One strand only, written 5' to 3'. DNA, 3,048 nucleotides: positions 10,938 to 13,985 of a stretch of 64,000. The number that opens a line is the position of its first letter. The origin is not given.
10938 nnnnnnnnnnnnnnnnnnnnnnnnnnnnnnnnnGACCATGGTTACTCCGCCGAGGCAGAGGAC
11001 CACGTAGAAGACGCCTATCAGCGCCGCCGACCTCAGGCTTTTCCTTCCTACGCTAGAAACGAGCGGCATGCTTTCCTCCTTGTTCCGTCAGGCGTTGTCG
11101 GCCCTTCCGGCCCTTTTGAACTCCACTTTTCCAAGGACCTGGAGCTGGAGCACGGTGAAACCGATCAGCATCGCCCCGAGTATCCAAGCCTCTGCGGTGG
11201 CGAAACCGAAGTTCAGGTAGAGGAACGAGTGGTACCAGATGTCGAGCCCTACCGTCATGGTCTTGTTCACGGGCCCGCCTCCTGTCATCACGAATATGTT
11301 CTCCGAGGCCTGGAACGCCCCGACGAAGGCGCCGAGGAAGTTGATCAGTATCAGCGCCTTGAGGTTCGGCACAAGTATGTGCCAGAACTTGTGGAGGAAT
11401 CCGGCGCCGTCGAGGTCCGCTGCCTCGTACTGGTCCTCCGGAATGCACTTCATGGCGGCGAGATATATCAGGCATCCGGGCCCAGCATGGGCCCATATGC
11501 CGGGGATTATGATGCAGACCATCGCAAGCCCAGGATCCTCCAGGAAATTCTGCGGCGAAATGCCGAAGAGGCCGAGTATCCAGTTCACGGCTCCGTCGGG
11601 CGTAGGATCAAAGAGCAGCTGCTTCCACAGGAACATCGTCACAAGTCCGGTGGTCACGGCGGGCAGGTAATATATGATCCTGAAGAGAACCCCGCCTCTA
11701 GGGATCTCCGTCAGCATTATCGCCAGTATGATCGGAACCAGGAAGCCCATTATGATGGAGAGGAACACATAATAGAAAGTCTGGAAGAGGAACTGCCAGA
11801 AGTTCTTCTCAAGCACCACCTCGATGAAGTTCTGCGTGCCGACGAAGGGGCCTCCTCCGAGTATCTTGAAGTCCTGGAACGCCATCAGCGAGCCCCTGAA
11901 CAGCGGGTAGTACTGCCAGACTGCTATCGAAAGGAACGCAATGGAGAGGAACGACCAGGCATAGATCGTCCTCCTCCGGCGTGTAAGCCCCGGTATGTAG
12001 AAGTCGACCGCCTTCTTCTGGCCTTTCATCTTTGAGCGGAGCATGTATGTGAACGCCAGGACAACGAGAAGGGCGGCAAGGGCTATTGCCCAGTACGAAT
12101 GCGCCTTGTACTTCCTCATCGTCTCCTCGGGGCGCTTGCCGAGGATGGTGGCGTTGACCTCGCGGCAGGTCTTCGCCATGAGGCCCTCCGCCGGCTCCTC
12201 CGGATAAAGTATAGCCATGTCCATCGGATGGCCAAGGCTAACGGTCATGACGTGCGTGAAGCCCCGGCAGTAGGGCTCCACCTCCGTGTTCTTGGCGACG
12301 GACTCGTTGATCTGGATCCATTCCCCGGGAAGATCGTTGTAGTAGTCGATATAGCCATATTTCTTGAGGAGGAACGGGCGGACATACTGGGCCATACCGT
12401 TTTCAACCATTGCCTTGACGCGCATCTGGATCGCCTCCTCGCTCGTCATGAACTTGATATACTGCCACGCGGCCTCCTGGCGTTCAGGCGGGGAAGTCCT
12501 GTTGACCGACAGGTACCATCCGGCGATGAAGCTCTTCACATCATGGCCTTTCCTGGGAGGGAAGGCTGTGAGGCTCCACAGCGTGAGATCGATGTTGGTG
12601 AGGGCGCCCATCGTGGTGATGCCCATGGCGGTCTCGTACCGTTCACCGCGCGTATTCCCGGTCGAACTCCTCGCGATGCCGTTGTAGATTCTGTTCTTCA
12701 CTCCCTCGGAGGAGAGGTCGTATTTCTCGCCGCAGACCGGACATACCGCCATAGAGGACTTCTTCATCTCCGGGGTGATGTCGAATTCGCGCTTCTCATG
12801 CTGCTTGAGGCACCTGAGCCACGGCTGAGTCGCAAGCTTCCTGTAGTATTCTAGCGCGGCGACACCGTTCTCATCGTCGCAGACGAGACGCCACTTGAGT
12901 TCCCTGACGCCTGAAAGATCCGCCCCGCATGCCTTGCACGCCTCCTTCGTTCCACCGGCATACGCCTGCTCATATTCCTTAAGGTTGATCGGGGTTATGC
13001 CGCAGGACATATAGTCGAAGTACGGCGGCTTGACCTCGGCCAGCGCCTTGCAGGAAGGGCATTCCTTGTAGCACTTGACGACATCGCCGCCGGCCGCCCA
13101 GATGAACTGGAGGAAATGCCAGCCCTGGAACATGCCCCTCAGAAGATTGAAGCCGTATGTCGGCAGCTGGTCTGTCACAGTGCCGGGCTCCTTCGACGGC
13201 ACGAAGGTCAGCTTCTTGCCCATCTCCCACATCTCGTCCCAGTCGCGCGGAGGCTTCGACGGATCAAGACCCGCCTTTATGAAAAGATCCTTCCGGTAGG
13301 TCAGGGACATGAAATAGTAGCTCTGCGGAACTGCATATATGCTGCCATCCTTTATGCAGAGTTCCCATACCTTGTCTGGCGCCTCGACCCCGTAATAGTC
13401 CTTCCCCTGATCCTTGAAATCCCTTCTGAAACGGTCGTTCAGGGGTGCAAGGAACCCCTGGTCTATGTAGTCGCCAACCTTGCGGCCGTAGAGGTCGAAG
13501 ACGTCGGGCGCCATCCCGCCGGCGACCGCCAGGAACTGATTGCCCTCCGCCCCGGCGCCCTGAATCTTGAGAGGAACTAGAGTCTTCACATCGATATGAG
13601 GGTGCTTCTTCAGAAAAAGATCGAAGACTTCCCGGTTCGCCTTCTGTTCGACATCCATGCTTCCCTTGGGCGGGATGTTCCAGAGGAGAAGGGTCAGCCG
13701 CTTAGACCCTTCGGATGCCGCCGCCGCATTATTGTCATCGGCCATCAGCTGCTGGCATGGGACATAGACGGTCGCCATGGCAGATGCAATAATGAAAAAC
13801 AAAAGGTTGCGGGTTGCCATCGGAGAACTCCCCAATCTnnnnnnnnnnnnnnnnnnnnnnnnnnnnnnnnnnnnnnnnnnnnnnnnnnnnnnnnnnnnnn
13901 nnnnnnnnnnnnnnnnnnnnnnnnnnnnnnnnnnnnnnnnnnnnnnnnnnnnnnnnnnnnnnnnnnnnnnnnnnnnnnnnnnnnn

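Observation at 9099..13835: Atypical ABC importer: binding protein fused to permease, second permease with a ~400-aa loop, and no ATPase gene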

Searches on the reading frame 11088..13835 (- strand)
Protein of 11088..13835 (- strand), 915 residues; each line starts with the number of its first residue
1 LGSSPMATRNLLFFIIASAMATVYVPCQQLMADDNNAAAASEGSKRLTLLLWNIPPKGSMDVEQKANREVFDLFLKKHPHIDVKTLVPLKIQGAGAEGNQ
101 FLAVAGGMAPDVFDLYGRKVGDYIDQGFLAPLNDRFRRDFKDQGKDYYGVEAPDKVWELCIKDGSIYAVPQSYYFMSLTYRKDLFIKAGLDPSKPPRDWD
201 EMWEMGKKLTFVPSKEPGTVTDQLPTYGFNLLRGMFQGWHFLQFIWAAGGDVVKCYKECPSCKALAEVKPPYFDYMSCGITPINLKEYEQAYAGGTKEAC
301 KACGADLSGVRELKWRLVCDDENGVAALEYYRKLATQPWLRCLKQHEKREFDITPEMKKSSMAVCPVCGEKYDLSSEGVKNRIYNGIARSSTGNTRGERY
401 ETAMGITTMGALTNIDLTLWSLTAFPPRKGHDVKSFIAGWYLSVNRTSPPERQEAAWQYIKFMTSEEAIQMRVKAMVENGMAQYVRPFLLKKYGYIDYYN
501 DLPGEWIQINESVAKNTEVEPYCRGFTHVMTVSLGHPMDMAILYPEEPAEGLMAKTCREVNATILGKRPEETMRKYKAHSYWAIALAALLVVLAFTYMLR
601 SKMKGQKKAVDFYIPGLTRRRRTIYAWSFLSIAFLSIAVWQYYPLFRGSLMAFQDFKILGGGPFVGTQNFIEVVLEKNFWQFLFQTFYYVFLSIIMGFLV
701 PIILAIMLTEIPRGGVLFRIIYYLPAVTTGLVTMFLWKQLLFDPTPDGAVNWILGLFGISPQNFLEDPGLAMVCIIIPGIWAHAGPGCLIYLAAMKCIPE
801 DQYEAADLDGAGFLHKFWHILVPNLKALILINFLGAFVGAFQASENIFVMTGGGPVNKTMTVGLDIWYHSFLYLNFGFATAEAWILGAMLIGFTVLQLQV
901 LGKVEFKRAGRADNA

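Call 5: search_protein_families(library=pfam, proteins=[window:11088-13835:-], max_evalue=0.01)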
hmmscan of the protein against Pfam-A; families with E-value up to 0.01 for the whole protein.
window:11088-13835:- (915 aa): 3 families
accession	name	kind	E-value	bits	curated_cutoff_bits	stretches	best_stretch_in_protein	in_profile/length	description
PF01547.30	SBP_bac_1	-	5.6e-24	86.1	26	1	68-253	11-177/307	Bacterial extracellular solute-binding protein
PF13416.11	SBP_bac_8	-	7e-15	56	27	2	101-228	29-127/279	Bacterial extracellular solute-binding protein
PF00528.27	BPD_transp_1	-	1.2e-06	28.8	26.4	1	707-861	43-142/184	Binding-protein-dependent transport system inner membrane component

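Call 7: search_protein_families(library=ncbifam, proteins=[window:11088-13835:-], max_evalue=0.01)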
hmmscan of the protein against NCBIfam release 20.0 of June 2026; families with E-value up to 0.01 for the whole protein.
window:11088-13835:- (915 aa): 8 families
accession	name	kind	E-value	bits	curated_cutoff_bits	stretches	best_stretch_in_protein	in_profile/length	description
NF007852.0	PRK10561.1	equivalog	1.9e-24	87.1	335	1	662-901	51-288/295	sn-glycerol-3-phosphate ABC transporter permease UgpA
NF040931.1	ABC_arch_GlcT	equivalog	6e-18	65.5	360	1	643-888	14-258/278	glucose ABC transporter permease GlcT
NF008232.0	PRK10999.1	equivalog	1.2e-15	57.2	392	1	664-856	264-459/520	maltose ABC transporter permease MalF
TIGR03850.1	bind_CPR_0540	equivalog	2e-05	23.4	299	1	162-208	147-190/437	carbohydrate ABC transporter substrate-binding protein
NF007011.0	PRK09474.1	equivalog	2.3e-05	23.4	291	1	100-210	72-166/396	maltose/maltodextrin ABC transporter substrate-binding protein MalE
NF008211.0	PRK10974.1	equivalog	6.6e-05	21.7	411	1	163-210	135-182/439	sn-glycerol-3-phosphate ABC transporter substrate-binding protein UgpB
NF011624.0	PRK15050.1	equivalog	0.0016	17.6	247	1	617-824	15-213/297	2-aminoethylphosphonate ABC transporter permease subunit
TIGR03262.1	PhnU2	equivalog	0.0058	15.3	593.25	1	660-838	33-199/546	putative 2-aminoethylphosphonate ABC transporter permease subunit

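Call 8: find_homologous_proteins(query=window:11088-13820:-)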
Query window:11088-13820:- (910 aa): 127 proteins with E <= 0.001 among 6896 candidates; the best 120 are listed.
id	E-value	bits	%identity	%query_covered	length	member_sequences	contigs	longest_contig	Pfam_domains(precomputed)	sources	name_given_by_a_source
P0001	0.0e+0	2150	100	100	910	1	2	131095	PF13416.12,PF00528.28,PF01547.31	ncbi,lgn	-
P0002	0.0e+0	1690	78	99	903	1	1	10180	PF13416.12,PF00528.28,PF01547.31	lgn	-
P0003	0.0e+0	1568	73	97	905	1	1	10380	PF13416.12,PF00528.28,PF01547.31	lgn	-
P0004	0.0e+0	1563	74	96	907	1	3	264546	PF13416.12,PF00528.28,PF01547.31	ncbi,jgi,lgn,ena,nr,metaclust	ncbi:MAG TPA: hypothetical protein DCZ94_15675 [Lentisphaeria bacterium]|nr:MAG: hypothetical protei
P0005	0.0e+0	1475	69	96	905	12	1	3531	PF13416.12,PF00528.28,PF01547.31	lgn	-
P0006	0.0e+0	1466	69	96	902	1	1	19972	PF13416.12,PF00528.28,PF01547.31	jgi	jgi:ABC-type sugar transport system permease subunit/ABC-type glycerol-3-phosphate transport system 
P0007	0.0e+0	1414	67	99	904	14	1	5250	PF13416.12,PF00528.28,PF01547.31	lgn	-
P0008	0.0e+0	1326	64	96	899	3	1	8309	PF13416.12,PF00528.28,PF01547.31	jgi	jgi:ABC-type sugar transport system permease subunit/ABC-type glycerol-3-phosphate transport system 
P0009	0.0e+0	1195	59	96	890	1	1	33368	PF13416.12,PF00528.28,PF01547.31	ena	-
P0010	0.0e+0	1194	75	74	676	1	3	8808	-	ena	-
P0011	0.0e+0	1186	59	96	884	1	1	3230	PF13416.12,PF00528.28,PF01547.31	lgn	-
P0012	5.3e-255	867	46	79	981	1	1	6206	PF13416.12,PF00528.28,PF01547.31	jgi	-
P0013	1.6e-253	862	41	96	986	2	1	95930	PF13416.12,PF01547.31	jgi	jgi:ABC-type sugar transport system permease subunit/ABC-type glycerol-3-phosphate transport system 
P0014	2.9e-253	861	39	96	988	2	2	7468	PF13416.12,PF01547.31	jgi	-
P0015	7.8e-253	860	40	98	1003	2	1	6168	PF13416.12,PF01547.31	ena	-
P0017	1.3e-251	856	41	95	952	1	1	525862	PF13416.12,PF00528.28,PF01547.31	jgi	jgi:ABC-type sugar transport system permease subunit/ABC-type glycerol-3-phosphate transport system 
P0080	8.1e-151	522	35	95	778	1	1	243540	PF13416.12,PF00528.28,PF01547.31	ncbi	ncbi:MAG: hypothetical protein OHK0029_04050 [Armatimonadaceae bacterium]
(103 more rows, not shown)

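Call 10: find_encoding_contigs(protein=P0001, flank=10000, max_places=3)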
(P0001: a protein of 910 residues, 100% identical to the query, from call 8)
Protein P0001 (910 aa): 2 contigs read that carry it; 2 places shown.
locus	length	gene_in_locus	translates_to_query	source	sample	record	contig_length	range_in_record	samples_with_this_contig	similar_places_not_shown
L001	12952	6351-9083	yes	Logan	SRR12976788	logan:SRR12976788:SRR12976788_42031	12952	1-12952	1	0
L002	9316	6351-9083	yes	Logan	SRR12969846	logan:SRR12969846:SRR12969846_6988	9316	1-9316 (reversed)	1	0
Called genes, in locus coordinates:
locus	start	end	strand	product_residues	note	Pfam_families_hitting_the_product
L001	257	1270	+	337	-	PF00356:LacI, PF13377:Peripla_BP_3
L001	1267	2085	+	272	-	-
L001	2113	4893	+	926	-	PF01229:Glyco_hydro_39 (weak)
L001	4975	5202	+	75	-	-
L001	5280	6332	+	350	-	-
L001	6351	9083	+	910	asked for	PF01547:SBP_bac_1, PF13416:SBP_bac_8, PF00528:BPD_transp_1 (weak)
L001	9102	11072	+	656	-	PF02449:Glyco_hydro_42 (faint), PF00528:BPD_transp_1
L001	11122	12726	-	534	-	PF07690:MFS_1, PF13347:MFS_2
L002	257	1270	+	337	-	PF00356:LacI, PF13377:Peripla_BP_3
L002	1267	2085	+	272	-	-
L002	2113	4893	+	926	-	PF01229:Glyco_hydro_39 (weak)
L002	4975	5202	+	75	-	-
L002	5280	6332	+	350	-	-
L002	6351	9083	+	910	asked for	PF01547:SBP_bac_1, PF13416:SBP_bac_8, PF00528:BPD_transp_1 (weak)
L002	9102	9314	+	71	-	?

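Call 12: find_encoding_contigs(protein=P0017, flank=10000, max_places=1)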
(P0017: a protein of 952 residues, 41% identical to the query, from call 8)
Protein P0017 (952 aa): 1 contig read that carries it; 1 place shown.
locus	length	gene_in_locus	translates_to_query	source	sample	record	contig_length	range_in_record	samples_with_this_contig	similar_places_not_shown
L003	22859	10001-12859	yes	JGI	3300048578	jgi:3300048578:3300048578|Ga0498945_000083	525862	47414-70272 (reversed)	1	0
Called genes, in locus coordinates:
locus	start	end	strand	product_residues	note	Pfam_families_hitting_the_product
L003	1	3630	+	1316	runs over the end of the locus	PF19190:BACON_2, PF13004:BACON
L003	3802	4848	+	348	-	PF00356:LacI, PF00532:Peripla_BP_1, PF13377:Peripla_BP_3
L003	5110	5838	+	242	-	-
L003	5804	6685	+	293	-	PF07963:N_methyl, PF07596:SBP_bac_10 (faint)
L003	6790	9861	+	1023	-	PF02449:Glyco_hydro_42, PF08532:Glyco_hydro_42M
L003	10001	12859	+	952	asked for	PF01547:SBP_bac_1, PF13416:SBP_bac_8 (weak), PF00528:BPD_transp_1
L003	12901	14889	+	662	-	PF00528:BPD_transp_1 (weak)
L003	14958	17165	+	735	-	-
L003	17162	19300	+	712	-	PF01301:Glyco_hydro_35, PF02449:Glyco_hydro_42, PF22369:GLMA_2nd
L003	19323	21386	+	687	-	PF22666:Glyco_hydro_2_N2, PF02836:Glyco_hydro_2_C (weak)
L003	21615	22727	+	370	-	PF00005:ABC_tran, PF17912:OB_MalK, PF08402:TOBE_2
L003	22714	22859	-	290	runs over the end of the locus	PF02311:AraC_binding, PF12833:HTH_18, PF00165:HTH_AraC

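Call 13: find_encoding_contigs(protein=P0080, flank=10000, max_places=1)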
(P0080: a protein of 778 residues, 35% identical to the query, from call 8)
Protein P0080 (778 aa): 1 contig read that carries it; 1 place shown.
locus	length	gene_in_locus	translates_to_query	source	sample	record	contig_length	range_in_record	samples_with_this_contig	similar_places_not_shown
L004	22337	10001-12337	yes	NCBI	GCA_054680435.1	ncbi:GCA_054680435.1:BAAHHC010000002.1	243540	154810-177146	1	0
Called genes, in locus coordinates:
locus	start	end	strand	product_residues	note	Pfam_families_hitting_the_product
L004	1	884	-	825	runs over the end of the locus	PF01739:CheR, PF08448:PAS_4, PF13596:PAS_10, PF00989:PAS (weak), PF08447:PAS_3, PF08448:PAS_4, PF13426:PAS_9 (weak), PF07730:HisKA_3, +1 more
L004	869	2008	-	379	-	PF01339:CheB_methylest, PF03705:CheR_N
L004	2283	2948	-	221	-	PF13521:AAA_28 (weak), PF02223:Thymidylate_kin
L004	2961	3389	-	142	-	-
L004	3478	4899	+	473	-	PF13506:Glyco_transf_21, PF13641:Glyco_tranf_2_3, PF00535:Glycos_transf_2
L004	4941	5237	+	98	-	-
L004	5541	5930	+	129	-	PF05685:Uma2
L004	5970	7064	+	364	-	PF00180:Iso_dh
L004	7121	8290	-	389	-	PF01883:FeS_assembly_P, PF00142:Fer4_NifH, PF01656:CbiA, PF09140:MipZ (weak), PF10609:ParA, PF13614:AAA_31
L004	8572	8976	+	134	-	PF13581:HATPase_c_2, PF02518:HATPase_c (weak)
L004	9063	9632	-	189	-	PF18921:Cyanophycin_syn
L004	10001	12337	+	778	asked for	PF01547:SBP_bac_1, PF13416:SBP_bac_8, PF00528:BPD_transp_1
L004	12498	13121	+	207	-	-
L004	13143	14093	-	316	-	PF03781:FGE-sulfatase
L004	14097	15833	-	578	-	PF07394:DUF1501 (faint)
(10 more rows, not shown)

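Call 14: find_encoding_contigs(protein=P0004, flank=10000, max_places=1)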
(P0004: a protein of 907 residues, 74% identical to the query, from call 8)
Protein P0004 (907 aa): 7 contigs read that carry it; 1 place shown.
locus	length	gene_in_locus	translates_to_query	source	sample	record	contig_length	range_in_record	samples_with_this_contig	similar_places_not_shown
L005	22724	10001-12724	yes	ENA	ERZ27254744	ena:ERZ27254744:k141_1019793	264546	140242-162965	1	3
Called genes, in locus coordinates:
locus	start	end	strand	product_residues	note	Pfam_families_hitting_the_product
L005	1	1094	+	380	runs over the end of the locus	PF26549:Tricorn_N (faint), PF26550:Tricorn_2nd (faint), PF07676:PD40 (faint)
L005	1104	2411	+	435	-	PF00890:FAD_binding_2, PF01946:Thi4 (weak), PF07992:Pyr_redox_2 (weak), PF12831:FAD_oxidored, PF13450:NAD_binding_8 (faint)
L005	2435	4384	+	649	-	PF03629:SASA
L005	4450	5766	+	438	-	PF01946:Thi4 (weak), PF00890:FAD_binding_2 (weak), PF01266:DAO (faint), PF07992:Pyr_redox_2 (faint), PF12831:FAD_oxidored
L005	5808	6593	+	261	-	-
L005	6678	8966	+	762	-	-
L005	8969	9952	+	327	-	PF00657:Lipase_GDSL, PF13472:Lipase_GDSL_2, PF14606:Lipase_GDSL_3 (weak)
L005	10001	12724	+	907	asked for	PF01547:SBP_bac_1, PF13416:SBP_bac_8 (weak), PF00528:BPD_transp_1 (weak)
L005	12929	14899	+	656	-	PF02449:Glyco_hydro_42 (faint), PF00528:BPD_transp_1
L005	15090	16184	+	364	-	PF00356:LacI, PF00532:Peripla_BP_1, PF13407:Peripla_BP_4, PF13377:Peripla_BP_3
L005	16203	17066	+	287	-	PF07596:SBP_bac_10 (weak)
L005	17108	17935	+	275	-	-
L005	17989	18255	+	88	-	-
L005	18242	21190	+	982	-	PF06452:CBM9_1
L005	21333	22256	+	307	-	-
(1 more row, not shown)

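Call 23: search_solved_structures(query=A2, max_evalue=0.001)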
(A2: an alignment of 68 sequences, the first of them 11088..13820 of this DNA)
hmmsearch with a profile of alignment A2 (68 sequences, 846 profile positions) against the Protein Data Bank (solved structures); distinct sequences matched with E-value up to 0.001: 520 (the best 60 are shown).
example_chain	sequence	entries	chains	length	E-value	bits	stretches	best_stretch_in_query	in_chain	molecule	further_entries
4tqu_M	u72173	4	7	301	2.4e-36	128.6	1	542-768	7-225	AlgM1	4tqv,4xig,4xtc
1eu8_A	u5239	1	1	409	6.4e-30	107.4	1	54-386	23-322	TREHALOSE/MALTOSE BINDING PROTEIN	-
6dtq_A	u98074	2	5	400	3.1e-28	101.8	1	54-385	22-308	maltose-binding protein MalE3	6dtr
5ci5_A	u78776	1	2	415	2.4e-27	98.9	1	87-262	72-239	Extracellular solute-binding protein family 1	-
7cad_A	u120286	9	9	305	2.5e-27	98.8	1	535-826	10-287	ABC sugar transporter, permease component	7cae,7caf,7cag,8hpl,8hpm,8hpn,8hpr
8ja7_A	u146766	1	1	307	6.2e-27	97.5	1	529-818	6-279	Trehalose transport system permease protein SugA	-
8art_A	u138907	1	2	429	1.4e-24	89.7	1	16-386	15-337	Putative secreted maltose-binding protein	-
6rjy_A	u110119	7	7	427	5.3e-24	87.8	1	47-257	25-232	Arabino-oligosaccharids-binding protein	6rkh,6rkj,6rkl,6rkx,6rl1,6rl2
4r9f_A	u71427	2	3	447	7.7e-24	87.3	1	11-245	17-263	MBP1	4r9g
4qrz_A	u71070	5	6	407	4.6e-23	84.7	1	54-233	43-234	ABC-TYPE SUGAR TRANSPORTER | ABC transporter, substrate binding protein (Sugar)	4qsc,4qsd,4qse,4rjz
5f7v_A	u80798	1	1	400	8.2e-23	83.9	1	49-253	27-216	Lmo0181 protein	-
5iai_A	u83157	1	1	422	9.3e-23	83.7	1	104-385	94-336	Sugar ABC transporter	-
4rya_A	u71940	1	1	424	1.4e-22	83.1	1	52-258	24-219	ABC transporter substrate binding protein (Sorbitol)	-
3fh6_F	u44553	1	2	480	1.8e-21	79.5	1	589-833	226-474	Maltose transport system permease protein malF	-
2r6g_F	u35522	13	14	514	2.1e-21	79.2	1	589-833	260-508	Maltose transport system permease protein malF | Maltose transporter subunit; membrane component of ABC superfamily | Maltose/maltodextrin transport system perm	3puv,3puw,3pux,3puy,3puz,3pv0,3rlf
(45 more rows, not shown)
